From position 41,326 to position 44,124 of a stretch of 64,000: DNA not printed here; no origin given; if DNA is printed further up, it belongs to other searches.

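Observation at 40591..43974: Unusual three-domain fusion (P-loop ATPase, PD-(D/E)XK nuclease, 2OG-Fe(II) dioxygenase) paired with a PhyH-family dioxygenase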

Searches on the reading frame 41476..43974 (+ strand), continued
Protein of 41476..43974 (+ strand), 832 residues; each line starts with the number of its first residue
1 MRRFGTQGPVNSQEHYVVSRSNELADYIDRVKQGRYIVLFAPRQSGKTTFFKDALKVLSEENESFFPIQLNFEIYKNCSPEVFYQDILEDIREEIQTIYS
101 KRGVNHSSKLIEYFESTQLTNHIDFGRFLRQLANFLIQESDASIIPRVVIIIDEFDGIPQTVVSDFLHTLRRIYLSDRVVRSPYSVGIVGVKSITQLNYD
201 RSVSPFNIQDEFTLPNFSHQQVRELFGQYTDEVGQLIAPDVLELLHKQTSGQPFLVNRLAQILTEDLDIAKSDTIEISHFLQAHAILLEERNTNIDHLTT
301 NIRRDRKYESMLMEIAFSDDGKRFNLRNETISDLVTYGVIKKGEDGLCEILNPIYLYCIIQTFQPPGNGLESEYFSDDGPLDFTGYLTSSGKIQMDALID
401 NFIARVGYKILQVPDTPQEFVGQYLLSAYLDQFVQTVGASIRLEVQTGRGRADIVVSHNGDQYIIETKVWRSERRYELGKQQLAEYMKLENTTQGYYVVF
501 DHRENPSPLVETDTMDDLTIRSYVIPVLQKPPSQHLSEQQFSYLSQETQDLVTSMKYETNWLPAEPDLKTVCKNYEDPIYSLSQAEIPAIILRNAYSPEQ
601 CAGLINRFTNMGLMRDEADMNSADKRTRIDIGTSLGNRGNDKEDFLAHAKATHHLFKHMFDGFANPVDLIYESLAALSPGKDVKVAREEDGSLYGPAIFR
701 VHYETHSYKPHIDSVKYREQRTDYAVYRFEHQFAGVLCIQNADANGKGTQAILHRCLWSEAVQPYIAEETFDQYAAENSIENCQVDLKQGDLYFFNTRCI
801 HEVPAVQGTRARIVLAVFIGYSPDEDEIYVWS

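Call 6: search_solved_structures(query=window:41476-43974:+, max_evalue=1, show_alignments=3)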
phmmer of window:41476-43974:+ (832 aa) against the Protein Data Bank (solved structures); distinct sequences matched with E-value up to 1: 10.
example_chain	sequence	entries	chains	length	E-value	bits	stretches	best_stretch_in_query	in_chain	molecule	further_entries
5iqu_A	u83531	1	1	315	0.00019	22.8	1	631-832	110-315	WelO5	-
5j4r_A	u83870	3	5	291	0.0011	20.3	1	631-832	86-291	WelO5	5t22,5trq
5iqs_A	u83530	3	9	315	0.0013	20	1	631-832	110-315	WelO5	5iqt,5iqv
8aut_A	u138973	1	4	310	0.0047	18.2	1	631-832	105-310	Oxidoreductase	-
8acv_A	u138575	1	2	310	0.0086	17.3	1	631-832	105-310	Oxidoreductase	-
6gem_A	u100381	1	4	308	0.01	17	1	631-832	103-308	Oxidoreductase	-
9s9c_A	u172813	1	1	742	0.043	15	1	221-262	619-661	Serine/threonine-protein kinase BRI1-like 2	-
9u0g_A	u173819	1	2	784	0.046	14.9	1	221-262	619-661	Serine/threonine-protein kinase BRI1-like 2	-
9lsi_D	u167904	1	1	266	0.33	12.1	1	361-458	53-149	Diabody (TLR3 VH-CitS VL)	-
9lsh_E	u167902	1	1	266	0.43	11.7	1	361-458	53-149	Diabody (TLR3 VH-CitS VL)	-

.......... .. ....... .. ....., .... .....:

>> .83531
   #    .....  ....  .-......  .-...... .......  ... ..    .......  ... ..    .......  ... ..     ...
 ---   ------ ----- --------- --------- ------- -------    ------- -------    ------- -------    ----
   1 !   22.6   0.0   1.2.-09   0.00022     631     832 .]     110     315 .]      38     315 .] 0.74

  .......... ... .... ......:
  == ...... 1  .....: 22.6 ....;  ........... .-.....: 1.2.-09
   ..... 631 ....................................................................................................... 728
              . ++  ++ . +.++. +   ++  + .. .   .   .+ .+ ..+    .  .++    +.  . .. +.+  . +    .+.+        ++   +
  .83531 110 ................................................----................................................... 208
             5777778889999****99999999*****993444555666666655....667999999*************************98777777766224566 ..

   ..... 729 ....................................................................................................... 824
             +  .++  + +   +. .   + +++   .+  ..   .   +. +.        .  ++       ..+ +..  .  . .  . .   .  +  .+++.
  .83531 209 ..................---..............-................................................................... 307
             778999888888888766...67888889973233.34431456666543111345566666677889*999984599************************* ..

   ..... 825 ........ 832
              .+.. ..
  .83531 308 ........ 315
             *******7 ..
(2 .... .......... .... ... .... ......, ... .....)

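Call 9: find_encoding_contigs(protein=P0003, flank=8000, max_places=3)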
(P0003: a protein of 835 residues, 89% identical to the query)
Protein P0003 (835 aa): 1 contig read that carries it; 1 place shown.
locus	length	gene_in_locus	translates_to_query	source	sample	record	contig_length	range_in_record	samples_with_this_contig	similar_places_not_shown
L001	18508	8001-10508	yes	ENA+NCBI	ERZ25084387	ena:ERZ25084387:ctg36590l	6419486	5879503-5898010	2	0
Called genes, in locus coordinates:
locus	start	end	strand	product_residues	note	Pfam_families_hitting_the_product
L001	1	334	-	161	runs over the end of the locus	-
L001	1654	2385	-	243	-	PF00106:adh_short, PF08659:KR, PF13561:adh_short_C2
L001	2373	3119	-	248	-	PF01983:CofC, PF09837:DUF2064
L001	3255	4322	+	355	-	PF01408:GFO_IDH_MocA, PF03807:F420_oxidored (faint), PF22725:GFO_IDH_MocA_C3 (faint)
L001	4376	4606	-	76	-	PF13358:DDE_3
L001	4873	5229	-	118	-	PF01710:HTH_Tnp_IS630, PF13518:HTH_28 (weak)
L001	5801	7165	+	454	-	PF00696:AA_kinase, PF13840:ACT_7, PF22468:ACT_9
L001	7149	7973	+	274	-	PF05721:PhyH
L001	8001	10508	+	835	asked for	PF14516:AAA_35, PF28130:DUF8371, PF22814:WelO5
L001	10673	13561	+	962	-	-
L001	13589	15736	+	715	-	PF23211:LRR_LRWD1 (faint), PF23952:LRR_EndoS (faint), PF13855:LRR_8 (faint), PF14580:LRR_9 (faint), PF23598:LRR_14 (faint), PF12799:LRR_4, PF00404:Dockerin_1, PF13860:FlgD_ig, +1 more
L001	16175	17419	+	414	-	PF01420:Methylase_S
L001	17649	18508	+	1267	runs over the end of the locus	PF00176:SNF2-rel_dom, PF04851:ResIII, PF00271:Helicase_C, PF04471:Mrr_cat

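Call 10: find_encoding_contigs(protein=P0014, flank=8000, max_places=3)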
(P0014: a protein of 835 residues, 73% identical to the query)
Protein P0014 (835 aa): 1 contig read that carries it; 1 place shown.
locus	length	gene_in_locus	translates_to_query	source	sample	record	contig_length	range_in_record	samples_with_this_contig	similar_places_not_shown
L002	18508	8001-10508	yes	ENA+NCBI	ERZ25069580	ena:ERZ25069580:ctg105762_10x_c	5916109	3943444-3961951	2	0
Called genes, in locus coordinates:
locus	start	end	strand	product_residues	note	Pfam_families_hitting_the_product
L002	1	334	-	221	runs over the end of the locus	-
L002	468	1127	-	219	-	-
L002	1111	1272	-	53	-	-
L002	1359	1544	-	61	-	-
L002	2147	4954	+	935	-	PF24807:WD40_CDC20-Fz, PF23381:Beta-prop_IFT122_1st, PF23409:Beta-prop_EML, PF24814:WD40_Prp19, PF25174:Beta-prop_THOC3, PF23098:Beta-prop_NOL10_N, PF23393:Beta-prop_WDR90_POC16_2nd, PF23414:Beta-prop_EML_2, +65 more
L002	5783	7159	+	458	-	PF00696:AA_kinase, PF01842:ACT (faint), PF13840:ACT_7 (weak), PF22468:ACT_9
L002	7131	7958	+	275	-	PF05721:PhyH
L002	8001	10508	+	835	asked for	PF14516:AAA_35, PF28130:DUF8371, PF22814:WelO5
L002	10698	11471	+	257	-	PF00034:Cytochrom_C (faint), PF13442:Cytochrome_CBB3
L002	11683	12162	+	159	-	-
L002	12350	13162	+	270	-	PF01476:LysM, PF01551:Peptidase_M23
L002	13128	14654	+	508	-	PF01464:SLT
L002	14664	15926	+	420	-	PF01408:GFO_IDH_MocA, PF02894:GFO_IDH_MocA_C, PF22725:GFO_IDH_MocA_C3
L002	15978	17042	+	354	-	PF01408:GFO_IDH_MocA, PF22725:GFO_IDH_MocA_C3, PF02894:GFO_IDH_MocA_C (weak)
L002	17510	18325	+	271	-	PF00248:Aldo_ket_red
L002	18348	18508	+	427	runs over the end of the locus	PF00296:Bac_luciferase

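Call 11: find_encoding_contigs(protein=P0016, flank=8000, max_places=3)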
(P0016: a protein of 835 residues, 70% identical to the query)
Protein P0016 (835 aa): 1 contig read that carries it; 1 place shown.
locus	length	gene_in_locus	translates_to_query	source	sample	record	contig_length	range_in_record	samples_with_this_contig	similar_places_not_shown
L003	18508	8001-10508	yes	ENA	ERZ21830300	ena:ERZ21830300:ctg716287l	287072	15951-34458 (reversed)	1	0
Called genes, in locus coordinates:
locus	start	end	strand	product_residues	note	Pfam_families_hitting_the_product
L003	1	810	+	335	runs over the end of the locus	-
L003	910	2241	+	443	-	PF13623:SurA_N_2, PF13624:SurA_N_3, PF09312:SurA_N, PF13145:Rotamase_2, PF00639:Rotamase, PF13616:Rotamase_3, PF00639:Rotamase, PF13145:Rotamase_2 (weak)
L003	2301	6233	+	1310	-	PF00639:Rotamase, PF13145:Rotamase_2 (faint), PF13616:Rotamase_3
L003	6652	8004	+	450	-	PF00696:AA_kinase, PF13840:ACT_7 (faint), PF01842:ACT (weak), PF22468:ACT_9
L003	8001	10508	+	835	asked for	PF13191:AAA_16 (weak), PF14516:AAA_35, PF28130:DUF8371, PF22814:WelO5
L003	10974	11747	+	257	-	PF00034:Cytochrom_C (faint), PF13442:Cytochrome_CBB3 (weak)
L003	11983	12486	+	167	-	-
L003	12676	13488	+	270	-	PF01476:LysM, PF23473:LysM3_LYK4_5 (faint), PF01476:LysM, PF01551:Peptidase_M23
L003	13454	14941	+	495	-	PF01464:SLT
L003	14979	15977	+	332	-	PF01408:GFO_IDH_MocA, PF02894:GFO_IDH_MocA_C, PF22725:GFO_IDH_MocA_C3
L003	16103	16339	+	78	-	-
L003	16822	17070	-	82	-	-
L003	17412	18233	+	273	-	PF00248:Aldo_ket_red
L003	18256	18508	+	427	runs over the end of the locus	PF00296:Bac_luciferase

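Call 12: find_encoding_contigs(protein=P0018, flank=6000, max_places=2)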
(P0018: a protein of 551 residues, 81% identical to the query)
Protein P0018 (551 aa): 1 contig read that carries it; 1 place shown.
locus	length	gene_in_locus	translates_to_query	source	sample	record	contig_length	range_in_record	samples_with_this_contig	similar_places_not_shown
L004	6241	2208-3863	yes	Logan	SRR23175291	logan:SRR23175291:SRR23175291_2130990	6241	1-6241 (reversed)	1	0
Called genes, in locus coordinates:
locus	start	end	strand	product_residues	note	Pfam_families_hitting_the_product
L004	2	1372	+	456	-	?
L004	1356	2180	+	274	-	PF05721:PhyH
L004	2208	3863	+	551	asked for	PF14516:AAA_35, PF13401:AAA_22 (weak), PF28130:DUF8371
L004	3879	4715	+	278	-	PF22814:WelO5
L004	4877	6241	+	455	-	?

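Call 13: find_encoding_contigs(protein=P0019, flank=8000, max_places=2)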
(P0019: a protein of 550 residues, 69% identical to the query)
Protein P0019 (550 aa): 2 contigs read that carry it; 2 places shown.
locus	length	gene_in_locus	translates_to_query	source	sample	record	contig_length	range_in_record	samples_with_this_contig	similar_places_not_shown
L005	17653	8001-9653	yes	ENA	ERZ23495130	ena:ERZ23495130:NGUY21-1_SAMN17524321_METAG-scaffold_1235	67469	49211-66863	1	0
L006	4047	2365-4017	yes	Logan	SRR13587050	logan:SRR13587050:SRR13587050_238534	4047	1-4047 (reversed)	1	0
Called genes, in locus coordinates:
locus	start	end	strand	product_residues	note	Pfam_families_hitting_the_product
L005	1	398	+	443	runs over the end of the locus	PF13623:SurA_N_2, PF13624:SurA_N_3, PF09312:SurA_N, PF13145:Rotamase_2, PF13616:Rotamase_3 (weak), PF00639:Rotamase, PF13616:Rotamase_3, PF00639:Rotamase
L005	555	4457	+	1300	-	PF00639:Rotamase, PF13145:Rotamase_2 (faint), PF13616:Rotamase_3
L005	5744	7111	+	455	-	PF00696:AA_kinase, PF01842:ACT (faint), PF13840:ACT_7 (weak), PF22468:ACT_9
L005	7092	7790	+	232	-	PF05721:PhyH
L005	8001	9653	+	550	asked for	PF13191:AAA_16 (weak), PF14516:AAA_35, PF13401:AAA_22 (weak), PF28130:DUF8371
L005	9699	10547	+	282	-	PF22814:WelO5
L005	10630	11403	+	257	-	PF00034:Cytochrom_C (faint), PF13442:Cytochrome_CBB3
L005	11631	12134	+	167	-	-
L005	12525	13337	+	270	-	PF01476:LysM, PF23473:LysM3_LYK4_5 (faint), PF01476:LysM, PF01551:Peptidase_M23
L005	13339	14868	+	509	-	PF01464:SLT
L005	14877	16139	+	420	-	PF01408:GFO_IDH_MocA, PF02894:GFO_IDH_MocA_C, PF22725:GFO_IDH_MocA_C3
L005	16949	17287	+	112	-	-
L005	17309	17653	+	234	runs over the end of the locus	-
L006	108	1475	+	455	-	PF00696:AA_kinase, PF01842:ACT (faint), PF13840:ACT_7 (weak), PF22468:ACT_9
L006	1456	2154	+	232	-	PF05721:PhyH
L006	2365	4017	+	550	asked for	PF13191:AAA_16 (weak), PF14516:AAA_35, PF13401:AAA_22 (weak), PF28130:DUF8371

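Call 14: find_encoding_contigs(protein=P0022, flank=8000, max_places=2)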
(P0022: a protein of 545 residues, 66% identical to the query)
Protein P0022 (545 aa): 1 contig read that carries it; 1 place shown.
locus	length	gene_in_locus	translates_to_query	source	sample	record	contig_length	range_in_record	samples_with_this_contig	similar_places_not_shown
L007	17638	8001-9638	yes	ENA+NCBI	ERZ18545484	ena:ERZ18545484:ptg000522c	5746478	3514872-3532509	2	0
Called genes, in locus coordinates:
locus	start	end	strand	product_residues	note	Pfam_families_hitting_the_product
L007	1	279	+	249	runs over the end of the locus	PF06439:3keto-disac_hyd, PF21708:Glyco_hydro_59_C (faint)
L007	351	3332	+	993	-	PF04542:Sigma70_r2, PF07638:Sigma70_ECF (weak), PF04545:Sigma70_r4, PF08281:Sigma70_r4_2, PF14870:PSII_BNR (faint), PF02012:BNR (faint), PF15902:Sortilin-Vps10 (faint), PF25852:DUF6242_C (weak)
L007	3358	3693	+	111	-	PF13744:HTH_37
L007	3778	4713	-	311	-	PF06283:ThuA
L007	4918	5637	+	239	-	PF05721:PhyH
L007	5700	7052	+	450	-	PF00696:AA_kinase, PF01842:ACT (faint), PF13840:ACT_7, PF22468:ACT_9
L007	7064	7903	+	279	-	PF05721:PhyH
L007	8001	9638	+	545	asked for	PF13191:AAA_16, PF14516:AAA_35, PF13401:AAA_22 (weak), PF28130:DUF8371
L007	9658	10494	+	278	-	PF22814:WelO5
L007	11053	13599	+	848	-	-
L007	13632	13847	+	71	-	-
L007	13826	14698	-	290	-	PF07900:DUF1670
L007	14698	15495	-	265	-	PF07900:DUF1670, PF08279:HTH_11 (faint)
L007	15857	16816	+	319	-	PF07676:PD40 (faint), PF26549:Tricorn_N, PF26550:Tricorn_2nd, PF26549:Tricorn_N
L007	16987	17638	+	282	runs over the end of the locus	PF13385:Laminin_G_3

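Call 16: search_protein_families(library=padloc, proteins=[window:41476-43974:+], max_evalue=1)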
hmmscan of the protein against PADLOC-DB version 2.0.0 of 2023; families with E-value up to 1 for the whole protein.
window:41476-43974:+ (832 aa): 6 families
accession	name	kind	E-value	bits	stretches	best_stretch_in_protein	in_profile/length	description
PDLC01653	2OG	-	0.0002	20.1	1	702-819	6-80/81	"CAS-I,CAS-II,CAS-III,CAS-IV,CAS-V,CAS-VI; associated"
PDLC03853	LmuA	-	0.0016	15.3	1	428-508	527-613/655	-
PDLC04789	PDC-S01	-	0.0027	14.8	1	29-60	12-43/375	-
PDLC04140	mad8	-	0.008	13.7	1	23-84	16-58/314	mads_8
PDLC04983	PDC-S26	-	0.01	13.3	1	429-490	75-137/413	-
PDLC00944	Cas4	-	0.04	12.1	1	445-501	64-124/177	Cas4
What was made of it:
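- On Known anti-phage defence systems (PADLOC-DB 2.0): The best PADLOC E-values are 2e-4 (a generic 2OG model) and 1.6e-3 (the LmuA nuclease part) (call 16).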
